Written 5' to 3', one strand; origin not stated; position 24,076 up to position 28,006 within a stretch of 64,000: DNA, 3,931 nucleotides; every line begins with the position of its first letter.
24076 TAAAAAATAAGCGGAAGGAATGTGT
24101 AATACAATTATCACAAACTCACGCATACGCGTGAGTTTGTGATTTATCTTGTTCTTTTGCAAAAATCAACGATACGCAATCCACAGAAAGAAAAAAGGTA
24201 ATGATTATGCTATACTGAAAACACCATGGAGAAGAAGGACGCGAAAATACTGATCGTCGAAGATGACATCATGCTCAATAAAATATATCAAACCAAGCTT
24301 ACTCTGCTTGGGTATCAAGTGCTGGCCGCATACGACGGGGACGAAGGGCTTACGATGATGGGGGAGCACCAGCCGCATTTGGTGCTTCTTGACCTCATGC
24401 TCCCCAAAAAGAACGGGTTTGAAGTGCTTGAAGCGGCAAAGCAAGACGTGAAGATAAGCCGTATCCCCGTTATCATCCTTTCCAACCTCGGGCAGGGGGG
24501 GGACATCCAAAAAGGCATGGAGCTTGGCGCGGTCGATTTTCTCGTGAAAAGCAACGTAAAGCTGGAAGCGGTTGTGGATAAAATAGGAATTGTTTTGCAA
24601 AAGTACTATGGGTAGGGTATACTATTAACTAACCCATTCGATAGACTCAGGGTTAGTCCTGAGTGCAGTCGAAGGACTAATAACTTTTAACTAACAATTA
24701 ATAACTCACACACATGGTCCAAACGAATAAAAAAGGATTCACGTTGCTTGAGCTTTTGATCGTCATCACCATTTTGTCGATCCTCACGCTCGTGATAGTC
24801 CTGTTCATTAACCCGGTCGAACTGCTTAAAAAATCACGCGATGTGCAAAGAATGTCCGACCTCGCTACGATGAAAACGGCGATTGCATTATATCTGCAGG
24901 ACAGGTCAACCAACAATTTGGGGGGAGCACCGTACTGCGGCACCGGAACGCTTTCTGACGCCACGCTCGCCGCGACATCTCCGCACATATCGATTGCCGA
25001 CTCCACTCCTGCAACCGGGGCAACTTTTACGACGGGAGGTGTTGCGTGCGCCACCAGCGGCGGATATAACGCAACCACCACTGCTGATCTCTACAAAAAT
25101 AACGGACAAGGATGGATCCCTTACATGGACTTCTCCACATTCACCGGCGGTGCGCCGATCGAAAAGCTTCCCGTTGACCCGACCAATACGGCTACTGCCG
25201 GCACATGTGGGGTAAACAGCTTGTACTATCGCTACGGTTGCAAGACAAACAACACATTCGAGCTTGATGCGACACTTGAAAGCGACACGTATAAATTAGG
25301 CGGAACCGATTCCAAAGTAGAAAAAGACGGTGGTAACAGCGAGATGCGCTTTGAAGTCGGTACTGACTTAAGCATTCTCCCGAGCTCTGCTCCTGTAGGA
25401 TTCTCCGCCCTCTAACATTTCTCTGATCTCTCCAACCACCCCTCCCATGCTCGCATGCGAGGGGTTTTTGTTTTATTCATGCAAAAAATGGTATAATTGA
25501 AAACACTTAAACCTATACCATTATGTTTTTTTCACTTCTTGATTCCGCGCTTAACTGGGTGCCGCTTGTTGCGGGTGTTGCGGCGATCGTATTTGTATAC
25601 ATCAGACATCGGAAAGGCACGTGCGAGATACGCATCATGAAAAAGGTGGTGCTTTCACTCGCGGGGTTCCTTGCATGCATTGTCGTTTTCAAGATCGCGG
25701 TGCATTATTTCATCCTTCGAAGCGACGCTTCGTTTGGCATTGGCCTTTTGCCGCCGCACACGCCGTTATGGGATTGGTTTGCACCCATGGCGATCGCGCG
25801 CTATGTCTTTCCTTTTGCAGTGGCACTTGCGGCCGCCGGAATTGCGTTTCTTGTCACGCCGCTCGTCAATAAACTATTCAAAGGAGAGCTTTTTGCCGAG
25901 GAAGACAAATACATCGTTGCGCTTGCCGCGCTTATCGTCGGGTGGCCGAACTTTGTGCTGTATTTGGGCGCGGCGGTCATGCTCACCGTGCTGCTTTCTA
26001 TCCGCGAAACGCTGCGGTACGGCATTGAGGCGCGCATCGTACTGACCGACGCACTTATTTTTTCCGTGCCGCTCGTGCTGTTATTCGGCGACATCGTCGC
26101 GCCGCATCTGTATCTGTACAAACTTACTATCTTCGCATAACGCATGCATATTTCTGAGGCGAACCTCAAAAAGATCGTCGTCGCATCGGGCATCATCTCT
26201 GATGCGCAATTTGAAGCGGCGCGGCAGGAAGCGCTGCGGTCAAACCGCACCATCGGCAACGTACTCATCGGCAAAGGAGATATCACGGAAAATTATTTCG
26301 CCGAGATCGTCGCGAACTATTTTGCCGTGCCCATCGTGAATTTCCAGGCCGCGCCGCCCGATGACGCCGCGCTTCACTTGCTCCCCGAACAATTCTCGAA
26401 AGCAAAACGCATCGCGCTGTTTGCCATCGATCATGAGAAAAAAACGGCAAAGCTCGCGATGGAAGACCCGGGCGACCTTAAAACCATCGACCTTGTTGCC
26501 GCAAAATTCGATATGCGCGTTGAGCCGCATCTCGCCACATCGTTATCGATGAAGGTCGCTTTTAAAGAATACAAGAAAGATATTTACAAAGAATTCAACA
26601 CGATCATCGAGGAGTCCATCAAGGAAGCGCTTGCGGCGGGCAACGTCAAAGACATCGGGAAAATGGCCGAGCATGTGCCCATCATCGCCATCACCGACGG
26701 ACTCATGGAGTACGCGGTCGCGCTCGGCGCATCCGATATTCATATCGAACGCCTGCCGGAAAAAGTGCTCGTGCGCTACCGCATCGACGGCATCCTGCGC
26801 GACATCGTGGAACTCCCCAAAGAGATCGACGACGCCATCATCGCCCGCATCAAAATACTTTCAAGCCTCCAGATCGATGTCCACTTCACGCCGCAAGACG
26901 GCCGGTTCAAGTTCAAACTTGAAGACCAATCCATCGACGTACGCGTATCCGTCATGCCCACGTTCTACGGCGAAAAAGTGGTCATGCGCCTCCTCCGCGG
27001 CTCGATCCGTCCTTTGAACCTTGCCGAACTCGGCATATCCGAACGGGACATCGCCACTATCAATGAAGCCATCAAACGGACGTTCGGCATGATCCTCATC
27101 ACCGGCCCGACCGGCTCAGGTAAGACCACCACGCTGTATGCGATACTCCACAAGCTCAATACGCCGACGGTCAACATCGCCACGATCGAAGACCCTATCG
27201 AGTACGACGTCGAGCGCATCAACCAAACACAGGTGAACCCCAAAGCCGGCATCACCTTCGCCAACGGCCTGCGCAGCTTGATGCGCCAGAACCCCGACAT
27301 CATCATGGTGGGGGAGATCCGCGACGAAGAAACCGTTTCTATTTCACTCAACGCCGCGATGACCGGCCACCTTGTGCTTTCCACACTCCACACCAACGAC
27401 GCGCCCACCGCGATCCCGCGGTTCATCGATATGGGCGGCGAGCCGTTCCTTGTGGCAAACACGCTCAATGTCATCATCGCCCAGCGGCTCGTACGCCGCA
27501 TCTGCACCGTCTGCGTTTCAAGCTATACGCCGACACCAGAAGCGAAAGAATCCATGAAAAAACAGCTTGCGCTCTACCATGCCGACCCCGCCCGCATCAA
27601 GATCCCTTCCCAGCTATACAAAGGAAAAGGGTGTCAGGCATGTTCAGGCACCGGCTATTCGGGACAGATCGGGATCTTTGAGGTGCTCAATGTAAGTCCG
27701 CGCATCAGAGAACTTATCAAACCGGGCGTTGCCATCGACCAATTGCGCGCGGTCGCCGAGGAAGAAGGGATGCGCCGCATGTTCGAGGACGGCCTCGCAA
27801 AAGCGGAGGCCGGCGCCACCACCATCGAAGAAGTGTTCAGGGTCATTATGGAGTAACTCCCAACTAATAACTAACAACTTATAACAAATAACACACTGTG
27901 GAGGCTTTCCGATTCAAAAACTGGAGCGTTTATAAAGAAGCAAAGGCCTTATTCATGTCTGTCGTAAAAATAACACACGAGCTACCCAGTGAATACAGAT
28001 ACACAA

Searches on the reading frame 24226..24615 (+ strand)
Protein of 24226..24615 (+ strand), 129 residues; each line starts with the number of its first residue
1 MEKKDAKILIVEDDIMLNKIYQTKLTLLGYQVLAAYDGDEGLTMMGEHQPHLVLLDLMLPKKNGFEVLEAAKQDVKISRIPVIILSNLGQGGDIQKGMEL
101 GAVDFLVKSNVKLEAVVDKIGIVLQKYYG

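Call 84: search_protein_families(library=pfam, proteins=[window:24226-24615:+], max_evalue=0.0001)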
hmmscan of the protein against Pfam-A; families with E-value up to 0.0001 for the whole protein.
window:24226-24615:+ (129 aa): 1 family
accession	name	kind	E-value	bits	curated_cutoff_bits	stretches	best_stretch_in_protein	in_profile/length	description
PF00072.30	Response_reg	-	2.3e-20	73.3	30.2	1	8-110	1-101/111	Response regulator receiver domain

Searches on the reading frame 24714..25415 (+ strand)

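Call 5: search_protein_families(library=pfam, proteins=[window:24714-25415:+], max_evalue=0.01)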
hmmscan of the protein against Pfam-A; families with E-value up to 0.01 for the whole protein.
window:24714-25415:+ (233 aa): 1 family
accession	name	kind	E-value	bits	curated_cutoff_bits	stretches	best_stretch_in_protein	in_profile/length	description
PF07963.17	N_methyl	-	1.3e-08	34.5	21.2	1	5-28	3-26/27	Prokaryotic N-terminal methylation motif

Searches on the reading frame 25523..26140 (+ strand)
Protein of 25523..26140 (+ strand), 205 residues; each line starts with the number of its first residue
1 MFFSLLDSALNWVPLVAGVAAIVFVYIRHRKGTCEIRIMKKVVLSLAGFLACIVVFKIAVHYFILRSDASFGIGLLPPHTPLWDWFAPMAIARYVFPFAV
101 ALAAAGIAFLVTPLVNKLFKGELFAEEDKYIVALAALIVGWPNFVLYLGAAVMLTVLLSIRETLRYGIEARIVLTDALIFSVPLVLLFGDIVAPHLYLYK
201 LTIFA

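Call 84: search_protein_families(library=pfam, proteins=[window:25523-26140:+], max_evalue=0.0001)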
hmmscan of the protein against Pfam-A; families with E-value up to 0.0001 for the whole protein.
window:25523-26140:+ (205 aa): 0 families

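Call 107: search_protein_families(library=ncbifam, proteins=[window:25523-26140:+], max_evalue=0.001)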
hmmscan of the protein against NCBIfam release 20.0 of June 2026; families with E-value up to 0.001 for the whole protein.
window:25523-26140:+ (205 aa): 0 families

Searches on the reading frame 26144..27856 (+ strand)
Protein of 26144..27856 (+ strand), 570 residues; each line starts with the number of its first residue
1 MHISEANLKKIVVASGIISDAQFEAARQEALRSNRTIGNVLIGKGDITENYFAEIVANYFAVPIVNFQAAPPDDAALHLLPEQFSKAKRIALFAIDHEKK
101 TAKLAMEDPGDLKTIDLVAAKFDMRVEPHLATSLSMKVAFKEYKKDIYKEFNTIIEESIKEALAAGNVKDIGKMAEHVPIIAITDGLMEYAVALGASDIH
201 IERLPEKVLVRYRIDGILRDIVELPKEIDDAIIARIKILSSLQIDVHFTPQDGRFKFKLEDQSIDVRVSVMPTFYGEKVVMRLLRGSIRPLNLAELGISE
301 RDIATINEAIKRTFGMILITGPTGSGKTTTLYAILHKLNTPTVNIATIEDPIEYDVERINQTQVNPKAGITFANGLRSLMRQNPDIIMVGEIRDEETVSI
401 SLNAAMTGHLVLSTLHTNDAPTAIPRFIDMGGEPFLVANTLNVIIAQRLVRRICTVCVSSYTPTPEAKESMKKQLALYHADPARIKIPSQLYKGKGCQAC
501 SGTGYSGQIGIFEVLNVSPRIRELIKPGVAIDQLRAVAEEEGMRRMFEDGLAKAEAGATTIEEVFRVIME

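Call 5: search_protein_families(library=pfam, proteins=[window:26144-27856:+], max_evalue=0.01)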
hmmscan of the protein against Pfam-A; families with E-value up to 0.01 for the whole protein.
window:26144-27856:+ (570 aa): 16 families
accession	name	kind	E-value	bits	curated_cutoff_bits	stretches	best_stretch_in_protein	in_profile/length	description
PF00437.27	T2SSE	-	1e-123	413.1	24.9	1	175-566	3-370/370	Type II/IV secretion system protein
PF05157.20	MshEN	-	9e-09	35.7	23.1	1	60-143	1-83/90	MshEN domain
PF25199.1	nSTAND_NTPase5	-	5.2e-05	23.5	34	1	311-361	38-89/145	Novel STAND NTPase 5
PF13191.12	AAA_16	-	0.00036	21.5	32.6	1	300-342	6-52/167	AAA ATPase domain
PF13401.12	AAA_22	-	0.00041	21.1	27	1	313-343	4-37/130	AAA domain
PF13476.12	AAA_23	-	0.00052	21.2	27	1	314-335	19-40/201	AAA domain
PF20720.3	nSTAND3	-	0.00079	19.6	27.2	1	313-351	16-54/155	Novel STAND NTPase 3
PF13555.12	AAA_29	-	0.002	18.3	27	1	315-336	23-44/61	P-loop containing region of AAA domain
PF00004.35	AAA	-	0.0032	18.4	21.2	1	317-347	1-31/131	ATPase family associated with various cellular activities (AAA)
PF02492.25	cobW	-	0.0035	17.4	20.7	1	317-357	3-45/180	CobW/HypB/UreG, nucleotide-binding domain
PF01637.24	ATPase_2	-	0.0038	17.5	33.2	0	300-365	5-71/225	ATPase domain predominantly from Archaea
PF04851.21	ResIII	-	0.0044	17.4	22.5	1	303-340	12-49/164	Type III restriction enzyme, res subunit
PF13086.12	AAA_11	-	0.0045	17.2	27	1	303-340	7-43/257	AAA domain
PF00005.33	ABC_tran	-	0.0046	18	25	1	316-361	13-51/137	ABC transporter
PF03266.21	NTPase_1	-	0.0063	16.8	23.9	0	317-345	2-30/168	NTPase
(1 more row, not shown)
